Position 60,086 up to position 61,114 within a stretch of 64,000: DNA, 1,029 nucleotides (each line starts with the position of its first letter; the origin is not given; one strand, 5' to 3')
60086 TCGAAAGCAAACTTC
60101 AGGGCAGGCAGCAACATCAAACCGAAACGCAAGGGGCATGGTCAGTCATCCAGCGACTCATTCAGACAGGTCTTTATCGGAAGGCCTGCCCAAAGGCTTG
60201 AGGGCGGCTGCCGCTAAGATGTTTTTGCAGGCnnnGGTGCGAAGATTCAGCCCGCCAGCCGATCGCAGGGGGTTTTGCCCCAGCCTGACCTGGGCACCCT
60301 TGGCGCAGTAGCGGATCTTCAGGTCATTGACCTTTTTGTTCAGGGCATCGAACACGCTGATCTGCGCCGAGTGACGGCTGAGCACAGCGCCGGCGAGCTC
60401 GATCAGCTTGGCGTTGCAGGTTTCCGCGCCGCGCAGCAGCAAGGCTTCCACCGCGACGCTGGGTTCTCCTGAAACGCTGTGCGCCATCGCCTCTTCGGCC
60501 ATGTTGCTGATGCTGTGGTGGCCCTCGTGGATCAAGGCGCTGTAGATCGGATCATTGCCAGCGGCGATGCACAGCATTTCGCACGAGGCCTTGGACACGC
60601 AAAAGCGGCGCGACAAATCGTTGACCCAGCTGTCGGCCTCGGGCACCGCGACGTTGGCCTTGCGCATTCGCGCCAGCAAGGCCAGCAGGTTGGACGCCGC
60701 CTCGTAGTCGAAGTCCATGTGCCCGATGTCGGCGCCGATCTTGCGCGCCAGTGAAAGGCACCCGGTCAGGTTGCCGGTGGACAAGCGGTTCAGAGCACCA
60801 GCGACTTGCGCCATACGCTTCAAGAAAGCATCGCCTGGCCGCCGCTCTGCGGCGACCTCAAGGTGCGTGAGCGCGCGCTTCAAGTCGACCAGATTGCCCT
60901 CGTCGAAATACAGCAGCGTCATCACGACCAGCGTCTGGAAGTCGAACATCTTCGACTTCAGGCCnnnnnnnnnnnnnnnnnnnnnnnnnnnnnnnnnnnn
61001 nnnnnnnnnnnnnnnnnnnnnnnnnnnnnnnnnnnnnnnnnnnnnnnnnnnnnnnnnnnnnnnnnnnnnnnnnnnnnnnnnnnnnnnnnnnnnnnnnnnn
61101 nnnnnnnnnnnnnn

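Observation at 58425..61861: Tandem paralogous receiver-TPR-Cys/His proteins between dnaB and dnaKJ, with no kinase nearby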

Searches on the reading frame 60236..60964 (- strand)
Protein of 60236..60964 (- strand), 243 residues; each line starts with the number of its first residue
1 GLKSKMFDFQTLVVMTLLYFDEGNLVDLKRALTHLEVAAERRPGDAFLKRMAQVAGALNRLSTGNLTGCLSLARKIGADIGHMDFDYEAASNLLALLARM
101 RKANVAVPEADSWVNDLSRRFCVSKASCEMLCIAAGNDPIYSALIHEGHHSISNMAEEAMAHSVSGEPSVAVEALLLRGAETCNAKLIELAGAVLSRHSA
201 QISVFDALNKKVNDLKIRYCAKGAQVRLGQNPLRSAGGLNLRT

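Call 35: search_protein_representatives(alignment_id=A2)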
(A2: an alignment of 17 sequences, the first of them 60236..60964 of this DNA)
Query: 17 sequences, 243 profile positions. Proteins with E-value up to 0.001 (for the whole library): 365; up to 1e-10: 280; up to 1e-30: 140. The best 150 are listed.
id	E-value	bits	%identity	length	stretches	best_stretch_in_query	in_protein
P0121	7.5e-89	313.9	-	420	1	1-241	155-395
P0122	5.1e-84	298.1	-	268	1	1-200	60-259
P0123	6.5e-84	297.7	-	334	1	1-243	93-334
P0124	1.5e-78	280.2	-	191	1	55-243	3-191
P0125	6.8e-76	271.4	-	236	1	6-242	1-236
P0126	6.0e-75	268.3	-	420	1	1-243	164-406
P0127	4.4e-72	259.0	-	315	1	1-242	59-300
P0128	2.5e-71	256.5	-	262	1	6-243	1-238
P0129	1.7e-69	250.5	-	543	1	1-229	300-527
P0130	7.9e-68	245.0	-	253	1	6-241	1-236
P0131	2.7e-67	243.3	-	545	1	1-225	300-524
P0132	2.8e-66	240.0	-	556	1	1-242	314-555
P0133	1.6e-65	237.5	-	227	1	43-243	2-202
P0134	2.3e-65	237.0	-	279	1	80-243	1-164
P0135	7.3e-65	235.3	-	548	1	2-243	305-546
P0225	1.0e-37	146.4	-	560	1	1-243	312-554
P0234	1.2e-36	142.9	-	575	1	1-243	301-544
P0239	1.4e-35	139.5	-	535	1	1-220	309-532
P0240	2.8e-35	138.5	-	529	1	1-242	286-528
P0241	5.4e-35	137.5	-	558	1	1-242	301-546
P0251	2.7e-33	132.0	-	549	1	1-219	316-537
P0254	7.3e-33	130.5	-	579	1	1-226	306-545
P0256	1.5e-32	129.5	-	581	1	1-242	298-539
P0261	1.1e-30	123.4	-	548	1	6-239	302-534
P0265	5.0e-30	121.3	-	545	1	1-236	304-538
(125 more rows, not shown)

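Call 36: predict_structure(alignment_id=A2)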
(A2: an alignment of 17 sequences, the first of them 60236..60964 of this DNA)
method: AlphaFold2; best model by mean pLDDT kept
length: 243 residues; sequences in the alignment: 17
mean_pLDDT: 85.0   pTM: 0.82
mean pLDDT of the five models: 85.0, 85.0, 84.7, 84.6, 78.2
residues with pLDDT >= 90: 152; 70-90: 61; 50-70: 5; < 50: 25
segments of 3 or more residues with pLDDT < 50: 1-4, 223-243
pLDDT, mean of each block of 10 residues (from residue 1): 56 85 86 91 88 93 94 94 88 95 93 96 89 94 97 91 91 94 91 93 94 89 44 33 27
secondary structure, 60 per line:
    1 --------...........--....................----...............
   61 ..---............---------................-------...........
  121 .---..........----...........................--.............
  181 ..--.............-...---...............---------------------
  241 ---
elements in order: H9-19 H22-41 H46-62 H66-77 H87-102 H110-121 H125-134 H139-165 H168-182 H185-197 H205-219

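Call 39: fold_search(model_id=the predicted structure, library=pdb)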
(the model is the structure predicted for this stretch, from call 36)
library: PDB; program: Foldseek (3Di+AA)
matches with E <= 10: 650; with E <= 0.001: 0
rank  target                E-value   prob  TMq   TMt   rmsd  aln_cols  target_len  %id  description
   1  8bvq_D                7.7e-02  0.91  0.25  0.27  15.5       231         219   10  E. coli BAM complex (BamABCDE) bound to darobactin B (released 2023-05-24)
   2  9cnx_D                1.2e-01  0.85  0.25  0.28  16.1       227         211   12  CryoEM structure of BAM in complex with the PTB1 closed-state inhibitor (in DDM detergent) (released 2024-12-25)
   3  7nri_D                1.2e-01  0.77  0.23  0.26  16.5       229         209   11  Structure of the darobactin-bound E. coli BAM complex (BamABCDE) (released 2021-04-21)
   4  5d0o_D                1.5e-01  0.75  0.24  0.27  16.0       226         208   11  BamABCDE complex, outer membrane beta barrel assembly machinery entire complex (released 2016-03-09)
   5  8gaa_A                1.6e-01  0.84  0.26  0.30  11.6       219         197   11  C6HR1_4r: Extendable repeat protein hexamer (released 2023-08-30)
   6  5ayw_D                1.6e-01  0.80  0.26  0.28  17.4       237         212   11  Structure of a membrane complex (released 2016-02-24)
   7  3tgo_A                1.6e-01  0.63  0.21  0.23  15.4       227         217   13  Crystal structure of the E. coli BamCD complex (released 2011-09-28)
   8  2yhc                  1.7e-01  0.85  0.28  0.31  14.1       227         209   13  Structure of BamD from E. coli (released 2011-06-01)
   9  6wb9_2                1.9e-01  0.85  0.33  0.29  13.9       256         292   12  Structure of the S. cerevisiae ER membrane complex (released 2020-06-03)
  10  9h85_D                1.9e-01  0.75  0.25  0.27  15.4       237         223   10  BAM-hinge (GSGS) (released 2025-10-22)
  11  4zlh_A                2.0e-01  0.66  0.24  0.19  15.6       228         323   13  Structure of the LapB cytoplasmic domain at 2 angstroms (released 2015-11-11)
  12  9cny_D                2.2e-01  0.75  0.26  0.29  15.4       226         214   13  CryoEM structure of the APO-BAM complex in SMA nanodisc (released 2024-12-25)
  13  7bnq_D                2.3e-01  0.51  0.21  0.23  15.7       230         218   11  Lateral-closed conformation of the lid-locked BAM complex (BamA E435C S665C, BamBDCE) by cryoEM (released 2021-06-02)
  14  8v24_A                2.6e-01  0.75  0.28  0.22  15.0       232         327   12  LapB cytoplasmic domain in complex with LpxC (released 2024-04-24)
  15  8dti_A                2.6e-01  0.66  0.26  0.12  15.9       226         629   15  Cryo-EM structure of Arabidopsis SPY in complex with GDP-fucose (released 2023-03-08)
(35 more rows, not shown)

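Call 59: search_protein_families(library=pfam, alignment_id=A2, max_evalue=1)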
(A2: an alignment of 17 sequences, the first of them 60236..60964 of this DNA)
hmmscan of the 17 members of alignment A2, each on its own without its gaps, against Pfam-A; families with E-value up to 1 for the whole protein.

A. member 1, window:60236-60964:- (243 aa): 0 families

B. families by the number of members that match (of 17 scanned): 10 families
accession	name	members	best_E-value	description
PF16023.11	DUF4784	1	0.025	DUF4784 WD40-like domain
PF14559.12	TPR_19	1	0.032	Tetratricopeptide repeat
PF20629.2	GD_AH_C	1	0.035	D-galactarate/Altronate dehydratase, C-terminal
PF03588.20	Leu_Phe_trans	1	0.056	Leucyl/phenylalanyl-tRNA protein transferase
PF14856.11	Hce2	1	0.07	Pathogen effector; putative necrosis-inducing factor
PF22205.1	Csm6_6H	1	0.076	Csm6 6H domain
PF10607.14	CTLH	1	0.077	CTLH/CRA C-terminal to LisH motif domain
PF13652.11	QSregVF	1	0.13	Putative quorum-sensing-regulated virulence factor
PF13428.12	TPR_14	1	0.28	Tetratricopeptide repeat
PF19826.4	DUF6307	1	0.39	Family of unknown function (DUF6307)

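Call 65: list_cluster_members(proteins=[P0225, P0234, P0239, P0240, P0241, P0251, P0254, P0256, P0261, P0265])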
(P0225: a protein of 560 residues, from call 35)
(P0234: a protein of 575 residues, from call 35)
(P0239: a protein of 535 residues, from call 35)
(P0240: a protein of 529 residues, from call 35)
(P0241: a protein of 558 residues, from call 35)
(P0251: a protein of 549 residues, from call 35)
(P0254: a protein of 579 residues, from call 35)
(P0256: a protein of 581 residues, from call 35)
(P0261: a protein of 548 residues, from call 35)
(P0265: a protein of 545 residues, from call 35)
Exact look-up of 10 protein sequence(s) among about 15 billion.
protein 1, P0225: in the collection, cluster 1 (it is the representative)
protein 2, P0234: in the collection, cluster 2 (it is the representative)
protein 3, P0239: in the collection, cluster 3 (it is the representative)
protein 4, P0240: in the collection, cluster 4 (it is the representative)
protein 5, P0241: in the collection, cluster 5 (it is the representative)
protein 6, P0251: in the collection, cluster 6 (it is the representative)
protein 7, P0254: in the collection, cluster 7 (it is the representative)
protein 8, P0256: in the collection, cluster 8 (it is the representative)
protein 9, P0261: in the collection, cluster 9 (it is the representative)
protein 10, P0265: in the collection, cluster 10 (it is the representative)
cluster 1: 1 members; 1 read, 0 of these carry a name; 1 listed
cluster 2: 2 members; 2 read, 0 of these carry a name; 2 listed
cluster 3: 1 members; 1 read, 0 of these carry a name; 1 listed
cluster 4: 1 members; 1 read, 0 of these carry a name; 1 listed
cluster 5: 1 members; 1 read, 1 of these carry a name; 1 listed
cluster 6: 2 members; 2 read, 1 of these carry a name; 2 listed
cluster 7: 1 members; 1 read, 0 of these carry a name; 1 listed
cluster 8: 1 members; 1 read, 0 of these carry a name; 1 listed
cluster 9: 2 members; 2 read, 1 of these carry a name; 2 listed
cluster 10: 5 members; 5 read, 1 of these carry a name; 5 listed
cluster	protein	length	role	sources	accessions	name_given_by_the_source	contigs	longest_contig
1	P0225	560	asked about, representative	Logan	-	-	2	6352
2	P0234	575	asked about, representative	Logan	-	-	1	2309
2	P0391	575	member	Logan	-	-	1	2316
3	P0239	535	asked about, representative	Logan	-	-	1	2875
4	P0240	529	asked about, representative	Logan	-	-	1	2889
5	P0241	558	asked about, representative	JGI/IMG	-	tetratricopeptide (TPR) repeat protein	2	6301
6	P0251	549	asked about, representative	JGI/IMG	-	CheY-like chemotaxis protein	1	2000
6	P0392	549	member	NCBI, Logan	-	-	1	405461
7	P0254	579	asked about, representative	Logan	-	-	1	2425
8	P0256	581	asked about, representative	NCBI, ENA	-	-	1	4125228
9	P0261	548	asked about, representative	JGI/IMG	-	CheY-like chemotaxis protein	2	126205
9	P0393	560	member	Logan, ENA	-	-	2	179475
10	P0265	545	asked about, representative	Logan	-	-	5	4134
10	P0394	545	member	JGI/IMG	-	CheY-like chemotaxis protein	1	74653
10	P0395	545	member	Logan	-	-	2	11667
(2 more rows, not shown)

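Call 66: find_encoding_contigs(protein=P0256, flank=7000, max_places=1)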
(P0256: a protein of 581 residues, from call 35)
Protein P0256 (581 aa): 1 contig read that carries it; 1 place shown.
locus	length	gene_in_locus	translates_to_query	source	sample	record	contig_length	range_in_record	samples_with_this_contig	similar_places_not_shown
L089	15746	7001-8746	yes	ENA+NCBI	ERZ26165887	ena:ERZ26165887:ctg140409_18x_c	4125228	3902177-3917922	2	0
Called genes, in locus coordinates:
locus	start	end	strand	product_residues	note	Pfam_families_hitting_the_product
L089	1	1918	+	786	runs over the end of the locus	-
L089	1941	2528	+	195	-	PF00691:OmpA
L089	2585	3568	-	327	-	PF03401:TctC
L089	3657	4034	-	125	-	PF23544:AtuA_ferredoxin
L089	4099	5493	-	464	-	PF07287:AtuA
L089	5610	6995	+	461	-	PF11871:DUF3391, PF13487:HD_5, PF01966:HD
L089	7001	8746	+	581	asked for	PF00072:Response_reg, PF13428:TPR_14 (faint), PF13432:TPR_16 (faint), PF14559:TPR_19 (faint)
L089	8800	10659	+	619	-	PF00496:SBP_bac_5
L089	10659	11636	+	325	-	PF02016:Peptidase_S66, PF17676:Peptidase_S66C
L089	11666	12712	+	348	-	-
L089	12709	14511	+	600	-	PF04675:DNA_ligase_A_N (weak), PF01068:DNA_ligase_A_M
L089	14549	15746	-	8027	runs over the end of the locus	-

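Call 67: find_encoding_contigs(protein=P0392, flank=6000, max_places=1)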
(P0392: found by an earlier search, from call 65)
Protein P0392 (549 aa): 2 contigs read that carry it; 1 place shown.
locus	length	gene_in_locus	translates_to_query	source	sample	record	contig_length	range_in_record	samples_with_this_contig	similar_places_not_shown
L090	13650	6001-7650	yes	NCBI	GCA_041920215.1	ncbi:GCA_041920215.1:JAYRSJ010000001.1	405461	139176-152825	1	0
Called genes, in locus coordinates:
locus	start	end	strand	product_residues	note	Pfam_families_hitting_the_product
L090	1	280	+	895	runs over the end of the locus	PF00069:Pkinase, PF07714:PK_Tyr_Ser-Thr, PF03109:ABC1, PF13424:TPR_12 (faint), PF00515:TPR_1 (faint), PF07719:TPR_2 (faint)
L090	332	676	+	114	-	-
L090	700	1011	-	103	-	-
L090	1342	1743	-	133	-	-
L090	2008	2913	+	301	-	PF00497:SBP_bac_3, PF12974:Phosphonate-bd (weak)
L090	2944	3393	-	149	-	PF13664:DUF4149, PF05425:CopD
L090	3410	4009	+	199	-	-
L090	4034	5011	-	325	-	-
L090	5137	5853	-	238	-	-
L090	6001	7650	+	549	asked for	PF00072:Response_reg, PF13428:TPR_14 (faint), PF14559:TPR_19 (faint), PF13432:TPR_16 (weak)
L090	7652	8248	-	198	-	PF06078:DUF937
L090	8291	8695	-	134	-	PF12200:DUF3597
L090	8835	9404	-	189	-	PF05099:TerB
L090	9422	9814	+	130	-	PF08818:DUF1801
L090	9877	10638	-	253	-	PF10502:Peptidase_S26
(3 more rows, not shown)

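Call 68: find_encoding_contigs(protein=P0393, flank=6000, max_places=1)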
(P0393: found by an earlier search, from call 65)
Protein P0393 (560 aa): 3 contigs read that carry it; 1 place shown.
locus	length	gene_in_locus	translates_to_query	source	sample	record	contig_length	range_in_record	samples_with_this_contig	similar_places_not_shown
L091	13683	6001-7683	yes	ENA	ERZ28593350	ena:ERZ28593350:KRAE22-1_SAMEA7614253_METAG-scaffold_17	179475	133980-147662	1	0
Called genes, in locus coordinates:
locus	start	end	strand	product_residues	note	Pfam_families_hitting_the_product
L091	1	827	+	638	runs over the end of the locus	-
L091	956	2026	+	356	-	PF03457:HA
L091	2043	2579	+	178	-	-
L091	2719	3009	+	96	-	-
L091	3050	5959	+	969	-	-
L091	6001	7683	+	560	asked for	PF00072:Response_reg, PF07719:TPR_2 (faint), PF13428:TPR_14 (faint), PF13432:TPR_16, PF14559:TPR_19 (weak)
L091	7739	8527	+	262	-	-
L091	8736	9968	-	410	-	PF04796:RepA_C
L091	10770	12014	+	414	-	PF01656:CbiA, PF09140:MipZ (faint), PF13614:AAA_31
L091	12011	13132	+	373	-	PF02195:ParB_N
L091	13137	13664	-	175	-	-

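Call 69: find_encoding_contigs(protein=P0394, flank=6000, max_places=1)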
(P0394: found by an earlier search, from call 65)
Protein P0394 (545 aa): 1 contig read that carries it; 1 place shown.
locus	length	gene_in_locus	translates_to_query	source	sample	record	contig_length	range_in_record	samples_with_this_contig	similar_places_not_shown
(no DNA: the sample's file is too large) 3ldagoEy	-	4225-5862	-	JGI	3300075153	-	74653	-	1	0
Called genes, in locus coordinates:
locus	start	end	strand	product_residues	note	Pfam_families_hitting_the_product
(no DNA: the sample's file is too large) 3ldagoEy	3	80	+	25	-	?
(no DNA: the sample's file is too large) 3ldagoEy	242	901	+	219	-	PF01575:MaoC_dehydratas, PF13452:FAS1_DH_region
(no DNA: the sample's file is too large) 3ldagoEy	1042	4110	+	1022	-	PF00041:fn3 (faint), PF25564:DUF7933 (faint)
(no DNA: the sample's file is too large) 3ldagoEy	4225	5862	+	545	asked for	PF00072:Response_reg, PF13181:TPR_8 (faint), PF07719:TPR_2 (faint), PF13176:TPR_7 (faint), PF13424:TPR_12 (faint)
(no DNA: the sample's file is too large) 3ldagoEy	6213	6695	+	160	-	PF01381:HTH_3 (weak)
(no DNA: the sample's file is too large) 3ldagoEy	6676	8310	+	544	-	PF18885:DUF5648 (faint)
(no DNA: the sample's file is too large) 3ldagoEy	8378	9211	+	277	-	PF14023:Bestrophin-like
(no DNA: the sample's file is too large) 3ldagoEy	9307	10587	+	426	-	PF00012:HSP70, PF06723:MreB_Mbl (faint)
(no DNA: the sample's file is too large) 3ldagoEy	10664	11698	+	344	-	PF02678:Pirin, PF05726:Pirin_C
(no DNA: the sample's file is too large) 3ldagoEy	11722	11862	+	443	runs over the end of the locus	-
